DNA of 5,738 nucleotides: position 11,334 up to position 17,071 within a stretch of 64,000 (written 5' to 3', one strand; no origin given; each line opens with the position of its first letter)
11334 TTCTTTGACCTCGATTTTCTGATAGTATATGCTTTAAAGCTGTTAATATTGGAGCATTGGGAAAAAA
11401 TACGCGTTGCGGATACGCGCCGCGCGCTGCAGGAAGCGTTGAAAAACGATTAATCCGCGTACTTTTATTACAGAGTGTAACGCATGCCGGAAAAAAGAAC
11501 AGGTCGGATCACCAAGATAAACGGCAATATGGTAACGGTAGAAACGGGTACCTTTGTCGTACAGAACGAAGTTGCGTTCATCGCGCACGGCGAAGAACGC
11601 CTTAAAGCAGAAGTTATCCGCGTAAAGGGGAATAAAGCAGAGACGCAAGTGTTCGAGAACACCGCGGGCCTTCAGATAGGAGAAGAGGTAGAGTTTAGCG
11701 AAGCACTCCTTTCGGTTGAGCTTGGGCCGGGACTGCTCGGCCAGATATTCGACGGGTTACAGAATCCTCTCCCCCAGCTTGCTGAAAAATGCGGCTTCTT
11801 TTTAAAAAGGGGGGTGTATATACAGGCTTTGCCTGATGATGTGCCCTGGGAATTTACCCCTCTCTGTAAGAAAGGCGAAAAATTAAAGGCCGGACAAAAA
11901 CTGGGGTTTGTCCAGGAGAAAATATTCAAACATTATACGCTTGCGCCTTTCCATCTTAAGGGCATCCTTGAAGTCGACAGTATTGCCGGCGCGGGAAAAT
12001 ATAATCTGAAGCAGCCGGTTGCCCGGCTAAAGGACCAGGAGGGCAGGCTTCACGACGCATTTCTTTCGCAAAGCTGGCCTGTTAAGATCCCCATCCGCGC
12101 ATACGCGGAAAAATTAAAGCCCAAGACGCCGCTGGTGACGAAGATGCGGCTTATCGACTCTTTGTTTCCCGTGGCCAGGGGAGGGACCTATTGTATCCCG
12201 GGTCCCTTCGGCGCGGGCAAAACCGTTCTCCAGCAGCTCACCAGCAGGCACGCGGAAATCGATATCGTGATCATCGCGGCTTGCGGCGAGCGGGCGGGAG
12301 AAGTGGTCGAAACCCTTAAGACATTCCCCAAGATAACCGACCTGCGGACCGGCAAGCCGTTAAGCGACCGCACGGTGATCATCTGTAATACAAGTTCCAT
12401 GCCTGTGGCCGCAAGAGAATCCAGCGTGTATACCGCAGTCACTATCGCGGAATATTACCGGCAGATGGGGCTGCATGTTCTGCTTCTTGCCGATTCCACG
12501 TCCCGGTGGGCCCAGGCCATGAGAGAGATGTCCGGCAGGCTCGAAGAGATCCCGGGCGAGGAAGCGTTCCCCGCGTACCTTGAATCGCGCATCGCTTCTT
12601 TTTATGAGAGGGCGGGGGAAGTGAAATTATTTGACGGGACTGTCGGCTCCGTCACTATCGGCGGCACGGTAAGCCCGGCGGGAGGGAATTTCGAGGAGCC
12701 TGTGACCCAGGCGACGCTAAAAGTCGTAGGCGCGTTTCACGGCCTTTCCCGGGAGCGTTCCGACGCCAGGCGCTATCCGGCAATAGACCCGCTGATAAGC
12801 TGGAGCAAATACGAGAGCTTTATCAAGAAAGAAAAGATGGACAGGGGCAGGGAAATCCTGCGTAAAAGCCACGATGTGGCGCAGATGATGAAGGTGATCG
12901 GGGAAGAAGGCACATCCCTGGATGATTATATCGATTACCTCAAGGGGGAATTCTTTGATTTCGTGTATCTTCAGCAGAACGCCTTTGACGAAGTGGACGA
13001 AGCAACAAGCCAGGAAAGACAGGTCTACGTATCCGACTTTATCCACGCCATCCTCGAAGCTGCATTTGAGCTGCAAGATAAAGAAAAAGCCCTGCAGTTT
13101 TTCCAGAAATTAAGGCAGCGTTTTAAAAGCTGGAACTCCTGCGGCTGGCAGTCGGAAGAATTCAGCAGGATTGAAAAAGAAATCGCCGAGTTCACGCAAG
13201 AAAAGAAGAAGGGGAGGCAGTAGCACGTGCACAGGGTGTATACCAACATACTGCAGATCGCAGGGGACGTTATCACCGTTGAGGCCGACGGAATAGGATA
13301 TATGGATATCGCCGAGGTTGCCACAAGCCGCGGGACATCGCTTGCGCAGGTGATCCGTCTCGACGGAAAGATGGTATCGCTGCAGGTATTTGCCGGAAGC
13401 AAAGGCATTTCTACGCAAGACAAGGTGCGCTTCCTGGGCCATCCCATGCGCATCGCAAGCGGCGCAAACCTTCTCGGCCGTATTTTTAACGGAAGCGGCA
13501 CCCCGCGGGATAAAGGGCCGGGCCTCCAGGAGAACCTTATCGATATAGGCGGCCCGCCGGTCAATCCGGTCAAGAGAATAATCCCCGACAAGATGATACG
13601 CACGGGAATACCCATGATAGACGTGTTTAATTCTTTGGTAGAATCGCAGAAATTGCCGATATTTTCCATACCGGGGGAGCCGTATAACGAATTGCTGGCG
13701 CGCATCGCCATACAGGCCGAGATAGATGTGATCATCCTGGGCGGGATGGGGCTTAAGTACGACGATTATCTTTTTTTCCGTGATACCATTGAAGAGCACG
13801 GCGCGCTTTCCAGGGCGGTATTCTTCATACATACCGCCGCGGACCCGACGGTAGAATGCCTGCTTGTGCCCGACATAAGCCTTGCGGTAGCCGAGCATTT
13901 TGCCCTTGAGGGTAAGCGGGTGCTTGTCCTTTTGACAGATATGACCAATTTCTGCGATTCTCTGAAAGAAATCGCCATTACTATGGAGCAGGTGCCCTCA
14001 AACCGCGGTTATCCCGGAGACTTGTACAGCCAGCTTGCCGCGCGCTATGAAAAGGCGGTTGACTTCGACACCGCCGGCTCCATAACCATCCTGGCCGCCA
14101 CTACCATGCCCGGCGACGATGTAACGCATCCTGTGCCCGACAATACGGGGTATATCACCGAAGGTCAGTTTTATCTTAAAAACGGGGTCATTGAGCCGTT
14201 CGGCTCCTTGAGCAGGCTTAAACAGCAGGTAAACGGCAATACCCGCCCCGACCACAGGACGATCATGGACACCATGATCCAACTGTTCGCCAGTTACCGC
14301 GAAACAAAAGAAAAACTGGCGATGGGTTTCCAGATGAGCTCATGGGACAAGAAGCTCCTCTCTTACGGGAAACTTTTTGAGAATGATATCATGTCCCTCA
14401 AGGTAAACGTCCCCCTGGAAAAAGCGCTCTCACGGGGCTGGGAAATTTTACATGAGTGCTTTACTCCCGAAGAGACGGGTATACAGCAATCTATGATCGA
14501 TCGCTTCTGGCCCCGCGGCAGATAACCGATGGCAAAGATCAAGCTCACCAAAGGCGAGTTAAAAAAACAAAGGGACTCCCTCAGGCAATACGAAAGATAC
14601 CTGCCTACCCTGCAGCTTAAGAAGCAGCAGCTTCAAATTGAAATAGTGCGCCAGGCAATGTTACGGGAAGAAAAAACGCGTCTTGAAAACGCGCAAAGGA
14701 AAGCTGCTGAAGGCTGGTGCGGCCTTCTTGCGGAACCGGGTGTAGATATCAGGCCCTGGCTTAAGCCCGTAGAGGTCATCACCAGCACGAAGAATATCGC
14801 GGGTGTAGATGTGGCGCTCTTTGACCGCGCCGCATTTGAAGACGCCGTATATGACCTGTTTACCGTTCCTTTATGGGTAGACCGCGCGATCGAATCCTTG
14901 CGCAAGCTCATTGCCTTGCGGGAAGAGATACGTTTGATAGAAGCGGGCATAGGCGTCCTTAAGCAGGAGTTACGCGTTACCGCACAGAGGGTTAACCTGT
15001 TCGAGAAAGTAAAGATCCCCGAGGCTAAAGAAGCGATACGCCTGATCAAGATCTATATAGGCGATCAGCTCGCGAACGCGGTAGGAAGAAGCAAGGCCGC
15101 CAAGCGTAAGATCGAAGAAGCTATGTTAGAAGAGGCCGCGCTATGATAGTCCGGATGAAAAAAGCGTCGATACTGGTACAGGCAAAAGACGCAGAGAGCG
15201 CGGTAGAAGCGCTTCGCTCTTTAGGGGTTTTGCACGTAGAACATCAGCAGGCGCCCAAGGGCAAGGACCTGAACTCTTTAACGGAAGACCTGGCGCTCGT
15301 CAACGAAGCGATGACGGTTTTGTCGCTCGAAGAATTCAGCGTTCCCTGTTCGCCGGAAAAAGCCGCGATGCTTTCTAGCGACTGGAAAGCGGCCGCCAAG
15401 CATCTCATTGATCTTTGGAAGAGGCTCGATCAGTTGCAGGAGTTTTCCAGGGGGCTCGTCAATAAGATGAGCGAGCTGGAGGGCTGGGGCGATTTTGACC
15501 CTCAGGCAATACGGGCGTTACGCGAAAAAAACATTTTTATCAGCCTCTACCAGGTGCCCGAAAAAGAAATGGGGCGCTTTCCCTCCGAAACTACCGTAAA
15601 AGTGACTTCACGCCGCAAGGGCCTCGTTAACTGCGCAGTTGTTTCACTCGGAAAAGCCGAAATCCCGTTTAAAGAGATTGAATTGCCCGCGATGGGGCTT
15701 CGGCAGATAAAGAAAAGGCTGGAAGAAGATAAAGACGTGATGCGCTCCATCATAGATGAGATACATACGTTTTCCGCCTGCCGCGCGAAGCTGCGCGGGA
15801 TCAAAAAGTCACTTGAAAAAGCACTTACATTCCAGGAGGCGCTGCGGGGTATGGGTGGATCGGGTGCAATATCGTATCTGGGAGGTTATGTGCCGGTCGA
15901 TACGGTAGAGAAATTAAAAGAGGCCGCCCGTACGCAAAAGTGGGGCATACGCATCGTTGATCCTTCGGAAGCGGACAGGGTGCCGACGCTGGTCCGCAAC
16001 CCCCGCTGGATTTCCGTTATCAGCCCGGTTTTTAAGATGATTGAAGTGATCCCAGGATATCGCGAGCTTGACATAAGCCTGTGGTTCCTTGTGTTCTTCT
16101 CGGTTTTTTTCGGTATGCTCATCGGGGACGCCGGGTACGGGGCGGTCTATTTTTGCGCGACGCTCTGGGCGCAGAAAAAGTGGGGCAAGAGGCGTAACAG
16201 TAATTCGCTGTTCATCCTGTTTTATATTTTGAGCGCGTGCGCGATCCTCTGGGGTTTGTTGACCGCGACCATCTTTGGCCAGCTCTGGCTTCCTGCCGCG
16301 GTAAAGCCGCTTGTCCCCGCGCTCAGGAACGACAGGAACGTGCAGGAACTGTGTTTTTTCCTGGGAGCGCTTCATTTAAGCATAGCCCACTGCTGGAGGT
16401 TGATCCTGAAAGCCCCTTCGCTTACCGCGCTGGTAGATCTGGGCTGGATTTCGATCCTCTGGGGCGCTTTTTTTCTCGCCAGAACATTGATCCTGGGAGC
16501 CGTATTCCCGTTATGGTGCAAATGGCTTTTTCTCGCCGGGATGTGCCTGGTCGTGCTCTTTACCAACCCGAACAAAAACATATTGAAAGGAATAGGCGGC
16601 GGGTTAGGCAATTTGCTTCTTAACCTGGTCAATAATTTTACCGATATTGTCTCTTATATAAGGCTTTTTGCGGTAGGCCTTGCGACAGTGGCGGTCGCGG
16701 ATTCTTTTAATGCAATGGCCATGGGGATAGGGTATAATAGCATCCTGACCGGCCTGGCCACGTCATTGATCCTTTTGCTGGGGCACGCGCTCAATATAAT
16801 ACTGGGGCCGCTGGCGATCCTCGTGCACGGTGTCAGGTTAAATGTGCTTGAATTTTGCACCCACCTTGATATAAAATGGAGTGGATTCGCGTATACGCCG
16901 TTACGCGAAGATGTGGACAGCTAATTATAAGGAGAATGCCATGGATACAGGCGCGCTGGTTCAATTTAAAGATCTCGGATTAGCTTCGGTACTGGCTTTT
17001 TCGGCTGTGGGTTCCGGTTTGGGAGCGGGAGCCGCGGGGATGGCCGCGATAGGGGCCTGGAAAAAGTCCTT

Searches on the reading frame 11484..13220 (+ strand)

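Call 55: search_protein_families(library=pfam, proteins=[window:11484-13220:+], max_evalue=0.00001)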
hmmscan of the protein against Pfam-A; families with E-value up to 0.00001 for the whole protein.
window:11484-13220:+ (579 aa): 4 families
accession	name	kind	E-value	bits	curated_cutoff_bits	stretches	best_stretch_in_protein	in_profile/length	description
PF00006.31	ATP-synt_ab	-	8.8e-66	222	29.5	1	221-441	2-213/213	ATP synthase alpha/beta family, nucleotide-binding domain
PF16886.11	ATP-synt_ab_Xtn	-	7.1e-20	71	25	1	114-201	2-88/88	ATPsynthase alpha/beta subunit barrel-sandwich domain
PF02874.29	ATP-synt_ab_N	-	3.9e-10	40.5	20.9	1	9-71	1-67/69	ATP synthase alpha/beta family, beta-barrel domain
PF22919.1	ATP-synt_VA_C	-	1.7e-06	28.5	24.7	1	452-515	16-79/101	C-terminal domain of V and A type ATP synthase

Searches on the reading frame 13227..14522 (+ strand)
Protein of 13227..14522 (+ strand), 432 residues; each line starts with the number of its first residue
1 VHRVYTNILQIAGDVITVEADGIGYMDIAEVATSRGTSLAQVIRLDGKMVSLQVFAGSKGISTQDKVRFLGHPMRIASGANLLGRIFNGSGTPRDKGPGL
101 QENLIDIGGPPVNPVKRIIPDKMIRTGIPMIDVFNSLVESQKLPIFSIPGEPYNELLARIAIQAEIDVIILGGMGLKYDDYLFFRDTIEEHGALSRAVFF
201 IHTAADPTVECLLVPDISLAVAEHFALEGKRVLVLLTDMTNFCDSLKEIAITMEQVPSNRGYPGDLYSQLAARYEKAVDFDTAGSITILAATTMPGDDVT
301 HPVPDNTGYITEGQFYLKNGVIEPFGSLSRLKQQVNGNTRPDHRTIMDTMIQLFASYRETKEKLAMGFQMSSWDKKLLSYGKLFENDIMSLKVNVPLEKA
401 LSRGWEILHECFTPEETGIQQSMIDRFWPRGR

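Call 55: search_protein_families(library=pfam, proteins=[window:13227-14522:+], max_evalue=0.00001)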
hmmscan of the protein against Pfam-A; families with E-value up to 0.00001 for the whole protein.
window:13227-14522:+ (432 aa): 3 families
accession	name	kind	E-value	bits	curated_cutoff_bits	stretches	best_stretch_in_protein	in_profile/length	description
PF00006.31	ATP-synt_ab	-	7.5e-50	170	29.5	1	127-319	1-195/213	ATP synthase alpha/beta family, nucleotide-binding domain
PF22919.1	ATP-synt_VA_C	-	4.7e-12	46.3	24.7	1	335-427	4-100/101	C-terminal domain of V and A type ATP synthase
PF02874.29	ATP-synt_ab_N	-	1.3e-08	35.7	20.9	1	8-71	1-69/69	ATP synthase alpha/beta family, beta-barrel domain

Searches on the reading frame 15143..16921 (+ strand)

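Call 55: search_protein_families(library=pfam, proteins=[window:15143-16921:+], max_evalue=0.00001)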
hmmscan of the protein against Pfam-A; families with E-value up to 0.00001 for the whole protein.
window:15143-16921:+ (593 aa): 1 family
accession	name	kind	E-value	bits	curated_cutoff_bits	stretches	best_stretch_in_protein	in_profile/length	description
PF01496.24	V_ATPase_I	-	6.9e-06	24.7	30.7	0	187-359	249-431/815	V-type ATPase 116kDa subunit family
